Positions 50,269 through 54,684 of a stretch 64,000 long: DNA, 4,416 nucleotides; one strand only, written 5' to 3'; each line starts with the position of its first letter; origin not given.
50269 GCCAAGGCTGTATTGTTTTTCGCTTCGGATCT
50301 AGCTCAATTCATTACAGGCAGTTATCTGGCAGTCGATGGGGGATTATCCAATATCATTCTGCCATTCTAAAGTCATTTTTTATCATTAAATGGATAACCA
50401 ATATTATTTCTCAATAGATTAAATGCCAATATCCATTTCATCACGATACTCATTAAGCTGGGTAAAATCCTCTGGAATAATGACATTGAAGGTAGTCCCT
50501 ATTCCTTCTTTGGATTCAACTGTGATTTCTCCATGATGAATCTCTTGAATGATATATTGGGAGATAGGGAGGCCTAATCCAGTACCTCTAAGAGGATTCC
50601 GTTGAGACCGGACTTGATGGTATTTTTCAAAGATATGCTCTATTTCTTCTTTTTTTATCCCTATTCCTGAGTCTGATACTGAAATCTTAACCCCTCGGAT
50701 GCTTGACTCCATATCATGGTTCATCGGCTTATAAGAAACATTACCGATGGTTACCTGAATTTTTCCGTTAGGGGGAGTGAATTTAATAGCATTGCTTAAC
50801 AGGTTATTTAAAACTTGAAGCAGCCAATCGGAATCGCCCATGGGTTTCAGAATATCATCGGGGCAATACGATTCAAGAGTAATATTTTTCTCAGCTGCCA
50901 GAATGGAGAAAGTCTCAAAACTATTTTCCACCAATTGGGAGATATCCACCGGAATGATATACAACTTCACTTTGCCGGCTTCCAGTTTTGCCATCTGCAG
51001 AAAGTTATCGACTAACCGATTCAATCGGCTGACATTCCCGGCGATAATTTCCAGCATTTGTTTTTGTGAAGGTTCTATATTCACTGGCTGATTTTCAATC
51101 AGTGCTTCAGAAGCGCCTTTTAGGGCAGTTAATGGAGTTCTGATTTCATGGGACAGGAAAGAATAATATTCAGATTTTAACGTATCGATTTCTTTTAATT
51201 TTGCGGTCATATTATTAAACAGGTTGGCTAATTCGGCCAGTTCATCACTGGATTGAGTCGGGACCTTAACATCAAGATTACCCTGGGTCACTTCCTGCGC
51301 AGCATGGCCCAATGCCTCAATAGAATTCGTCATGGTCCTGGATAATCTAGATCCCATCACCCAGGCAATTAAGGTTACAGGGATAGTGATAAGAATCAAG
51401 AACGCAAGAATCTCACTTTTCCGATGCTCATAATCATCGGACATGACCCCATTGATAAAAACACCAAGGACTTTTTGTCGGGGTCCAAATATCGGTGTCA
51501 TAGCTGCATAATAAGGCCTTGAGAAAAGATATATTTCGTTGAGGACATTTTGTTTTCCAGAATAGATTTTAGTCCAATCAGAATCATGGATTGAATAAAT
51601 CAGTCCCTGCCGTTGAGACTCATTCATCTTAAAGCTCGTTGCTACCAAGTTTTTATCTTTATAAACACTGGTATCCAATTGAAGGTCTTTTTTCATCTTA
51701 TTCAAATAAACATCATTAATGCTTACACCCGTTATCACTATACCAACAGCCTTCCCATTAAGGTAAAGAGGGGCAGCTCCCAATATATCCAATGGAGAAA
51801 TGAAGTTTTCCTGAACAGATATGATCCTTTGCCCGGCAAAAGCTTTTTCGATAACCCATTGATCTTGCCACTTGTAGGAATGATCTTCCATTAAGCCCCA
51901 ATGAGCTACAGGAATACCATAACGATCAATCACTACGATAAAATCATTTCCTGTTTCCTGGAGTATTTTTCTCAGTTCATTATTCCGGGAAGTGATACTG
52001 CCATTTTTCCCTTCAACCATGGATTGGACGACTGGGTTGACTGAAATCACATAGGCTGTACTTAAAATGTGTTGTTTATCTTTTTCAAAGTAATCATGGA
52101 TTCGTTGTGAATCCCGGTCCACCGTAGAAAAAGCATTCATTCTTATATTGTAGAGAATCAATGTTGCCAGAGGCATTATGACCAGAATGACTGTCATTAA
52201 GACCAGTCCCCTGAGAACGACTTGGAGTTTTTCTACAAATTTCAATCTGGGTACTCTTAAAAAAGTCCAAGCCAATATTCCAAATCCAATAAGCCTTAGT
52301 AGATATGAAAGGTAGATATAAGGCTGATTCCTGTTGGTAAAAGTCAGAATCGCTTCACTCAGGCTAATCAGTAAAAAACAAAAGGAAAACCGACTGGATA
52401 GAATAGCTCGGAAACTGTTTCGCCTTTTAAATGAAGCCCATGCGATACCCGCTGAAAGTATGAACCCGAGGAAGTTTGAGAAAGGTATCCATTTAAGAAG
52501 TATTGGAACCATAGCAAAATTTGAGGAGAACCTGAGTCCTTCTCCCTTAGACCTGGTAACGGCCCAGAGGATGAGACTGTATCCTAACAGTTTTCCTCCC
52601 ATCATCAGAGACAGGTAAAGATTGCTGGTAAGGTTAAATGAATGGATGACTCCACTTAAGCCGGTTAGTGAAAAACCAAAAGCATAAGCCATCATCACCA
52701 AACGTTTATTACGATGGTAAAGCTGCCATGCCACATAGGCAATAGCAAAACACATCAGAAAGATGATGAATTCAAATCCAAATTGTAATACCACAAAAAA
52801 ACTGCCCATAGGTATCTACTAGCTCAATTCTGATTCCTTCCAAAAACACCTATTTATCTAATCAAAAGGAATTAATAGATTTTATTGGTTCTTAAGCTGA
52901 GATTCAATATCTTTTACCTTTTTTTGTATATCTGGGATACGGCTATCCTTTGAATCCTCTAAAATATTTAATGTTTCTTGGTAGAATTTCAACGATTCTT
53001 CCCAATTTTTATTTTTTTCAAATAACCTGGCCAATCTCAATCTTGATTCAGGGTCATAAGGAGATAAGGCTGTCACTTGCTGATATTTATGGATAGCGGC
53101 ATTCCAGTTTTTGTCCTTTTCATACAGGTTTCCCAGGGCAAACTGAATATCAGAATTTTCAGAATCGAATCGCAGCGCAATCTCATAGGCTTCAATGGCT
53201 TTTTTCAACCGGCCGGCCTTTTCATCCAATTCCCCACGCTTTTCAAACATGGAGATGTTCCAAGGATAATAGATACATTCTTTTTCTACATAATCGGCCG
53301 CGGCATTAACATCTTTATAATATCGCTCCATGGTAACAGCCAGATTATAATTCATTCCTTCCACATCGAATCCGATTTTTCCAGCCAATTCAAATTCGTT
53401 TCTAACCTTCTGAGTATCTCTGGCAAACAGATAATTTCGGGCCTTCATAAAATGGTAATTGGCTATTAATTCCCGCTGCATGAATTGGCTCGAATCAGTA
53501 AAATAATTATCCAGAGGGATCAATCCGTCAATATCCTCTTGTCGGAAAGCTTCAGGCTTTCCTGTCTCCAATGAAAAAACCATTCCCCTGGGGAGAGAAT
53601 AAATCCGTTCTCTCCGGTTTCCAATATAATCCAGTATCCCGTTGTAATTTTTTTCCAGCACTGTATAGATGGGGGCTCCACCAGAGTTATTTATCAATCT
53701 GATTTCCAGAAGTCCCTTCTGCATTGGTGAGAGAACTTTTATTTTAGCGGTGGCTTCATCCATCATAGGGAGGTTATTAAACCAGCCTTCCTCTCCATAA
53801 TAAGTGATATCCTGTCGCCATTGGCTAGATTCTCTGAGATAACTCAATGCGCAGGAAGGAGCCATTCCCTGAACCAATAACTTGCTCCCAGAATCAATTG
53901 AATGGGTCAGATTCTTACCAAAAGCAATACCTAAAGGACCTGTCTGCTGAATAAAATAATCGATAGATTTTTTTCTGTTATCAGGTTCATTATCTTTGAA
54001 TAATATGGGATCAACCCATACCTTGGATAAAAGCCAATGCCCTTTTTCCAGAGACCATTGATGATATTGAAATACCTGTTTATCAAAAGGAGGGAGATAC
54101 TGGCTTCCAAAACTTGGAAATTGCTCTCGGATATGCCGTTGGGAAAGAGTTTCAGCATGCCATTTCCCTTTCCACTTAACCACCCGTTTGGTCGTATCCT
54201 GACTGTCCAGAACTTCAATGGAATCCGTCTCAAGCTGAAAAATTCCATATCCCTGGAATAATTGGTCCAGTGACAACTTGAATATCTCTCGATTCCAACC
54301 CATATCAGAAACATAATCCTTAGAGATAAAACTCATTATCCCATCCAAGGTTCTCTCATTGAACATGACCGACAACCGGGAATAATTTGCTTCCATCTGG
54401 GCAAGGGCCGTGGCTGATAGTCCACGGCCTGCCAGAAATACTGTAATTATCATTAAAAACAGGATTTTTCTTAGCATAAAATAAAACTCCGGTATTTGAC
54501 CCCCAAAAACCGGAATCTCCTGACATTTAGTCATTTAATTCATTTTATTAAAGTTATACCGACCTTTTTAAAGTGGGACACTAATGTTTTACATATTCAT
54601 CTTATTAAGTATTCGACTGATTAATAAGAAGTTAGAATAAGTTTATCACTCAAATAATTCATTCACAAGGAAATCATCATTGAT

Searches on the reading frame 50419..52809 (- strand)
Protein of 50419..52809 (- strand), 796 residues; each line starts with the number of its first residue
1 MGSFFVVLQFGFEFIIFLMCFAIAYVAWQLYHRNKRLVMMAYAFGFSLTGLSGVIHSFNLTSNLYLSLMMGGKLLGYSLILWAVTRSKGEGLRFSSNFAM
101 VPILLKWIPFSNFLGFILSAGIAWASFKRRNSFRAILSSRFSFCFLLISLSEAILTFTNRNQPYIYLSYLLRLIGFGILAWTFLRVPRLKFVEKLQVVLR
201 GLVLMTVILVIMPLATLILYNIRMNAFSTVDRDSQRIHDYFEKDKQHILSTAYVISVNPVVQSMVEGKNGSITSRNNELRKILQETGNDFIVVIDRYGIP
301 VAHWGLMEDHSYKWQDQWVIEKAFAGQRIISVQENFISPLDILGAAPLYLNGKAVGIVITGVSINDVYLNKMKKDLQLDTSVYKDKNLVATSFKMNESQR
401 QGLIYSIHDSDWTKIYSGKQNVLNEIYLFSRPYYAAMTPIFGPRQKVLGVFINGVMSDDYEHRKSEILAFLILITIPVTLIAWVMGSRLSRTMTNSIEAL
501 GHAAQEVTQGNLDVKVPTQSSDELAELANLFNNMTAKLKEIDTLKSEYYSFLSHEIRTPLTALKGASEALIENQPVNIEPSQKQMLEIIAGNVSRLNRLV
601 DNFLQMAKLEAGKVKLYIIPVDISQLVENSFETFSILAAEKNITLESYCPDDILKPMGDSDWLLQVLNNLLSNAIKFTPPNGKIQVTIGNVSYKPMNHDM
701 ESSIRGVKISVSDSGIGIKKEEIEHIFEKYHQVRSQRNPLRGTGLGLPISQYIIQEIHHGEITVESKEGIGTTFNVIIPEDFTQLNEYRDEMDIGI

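Call 10: search_protein_families(library=pfam, proteins=[window:50419-52809:-], max_evalue=0.00001)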
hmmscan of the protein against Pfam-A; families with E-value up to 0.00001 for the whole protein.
window:50419-52809:- (796 aa): 4 families
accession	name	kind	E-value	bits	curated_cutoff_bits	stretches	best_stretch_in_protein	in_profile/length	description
PF02518.31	HATPase_c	-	9.1e-27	94.1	26.4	1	658-780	1-109/111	Histidine kinase-, DNA gyrase B-, and HSP90-like ATPase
PF00512.31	HisKA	-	2.4e-16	60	26.9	1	550-612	7-66/66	His Kinase A (phospho-acceptor) domain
PF00672.30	HAMP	-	2e-11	44.5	25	1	488-539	1-52/53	HAMP domain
PF14827.12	dCache_3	-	2e-06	28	25.7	1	321-392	101-171/239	Double sensory domain of two-component sensor kinase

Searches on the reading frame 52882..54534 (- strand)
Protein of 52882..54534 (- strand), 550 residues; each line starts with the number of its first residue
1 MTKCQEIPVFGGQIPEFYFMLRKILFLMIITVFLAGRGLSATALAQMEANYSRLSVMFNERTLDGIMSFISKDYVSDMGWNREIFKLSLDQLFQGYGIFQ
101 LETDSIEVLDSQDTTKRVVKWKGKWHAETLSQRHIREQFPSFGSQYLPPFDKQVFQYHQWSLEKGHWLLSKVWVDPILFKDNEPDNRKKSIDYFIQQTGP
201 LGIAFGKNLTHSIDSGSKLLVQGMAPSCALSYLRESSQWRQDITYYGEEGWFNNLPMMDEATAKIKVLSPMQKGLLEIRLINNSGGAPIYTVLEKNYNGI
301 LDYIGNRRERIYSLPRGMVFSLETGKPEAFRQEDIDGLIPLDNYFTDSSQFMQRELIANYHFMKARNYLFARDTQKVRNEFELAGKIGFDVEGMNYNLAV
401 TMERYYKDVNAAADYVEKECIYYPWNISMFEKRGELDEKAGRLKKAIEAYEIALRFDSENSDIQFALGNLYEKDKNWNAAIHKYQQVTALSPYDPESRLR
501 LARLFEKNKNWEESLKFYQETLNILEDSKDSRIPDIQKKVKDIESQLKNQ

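Call 10: search_protein_families(library=pfam, proteins=[window:52882-54534:-], max_evalue=0.00001)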
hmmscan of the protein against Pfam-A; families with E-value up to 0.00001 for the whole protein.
window:52882-54534:- (550 aa): 9 families
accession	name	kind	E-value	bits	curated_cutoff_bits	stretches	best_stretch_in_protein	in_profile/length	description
PF07719.23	TPR_2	-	3.5e-12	45.9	27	0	463-493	3-33/34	Tetratricopeptide repeat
PF13414.12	TPR_11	-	1e-11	44.7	26.8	1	440-473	7-40/42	TPR repeat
PF13432.12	TPR_16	-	6.5e-11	42.9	32.7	0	434-495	4-65/65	Tetratricopeptide repeat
PF00515.34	TPR_1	-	1.5e-09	37.7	27.8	0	464-493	4-33/34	Tetratricopeptide repeat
PF14559.12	TPR_19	-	2.6e-09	37.7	25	0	474-526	4-56/68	Tetratricopeptide repeat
PF13176.12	TPR_7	-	1e-08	35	27.9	0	499-529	3-33/36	Tetratricopeptide repeat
PF13424.12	TPR_12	-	1.1e-06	29.2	30.1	0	431-490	7-74/77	Tetratricopeptide repeat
PF13431.12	TPR_17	-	1.3e-06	28.7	24.4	0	484-515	2-33/34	Tetratricopeptide repeat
PF13428.12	TPR_14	-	1.8e-06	28.5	23.5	0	463-504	3-44/44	Tetratricopeptide repeat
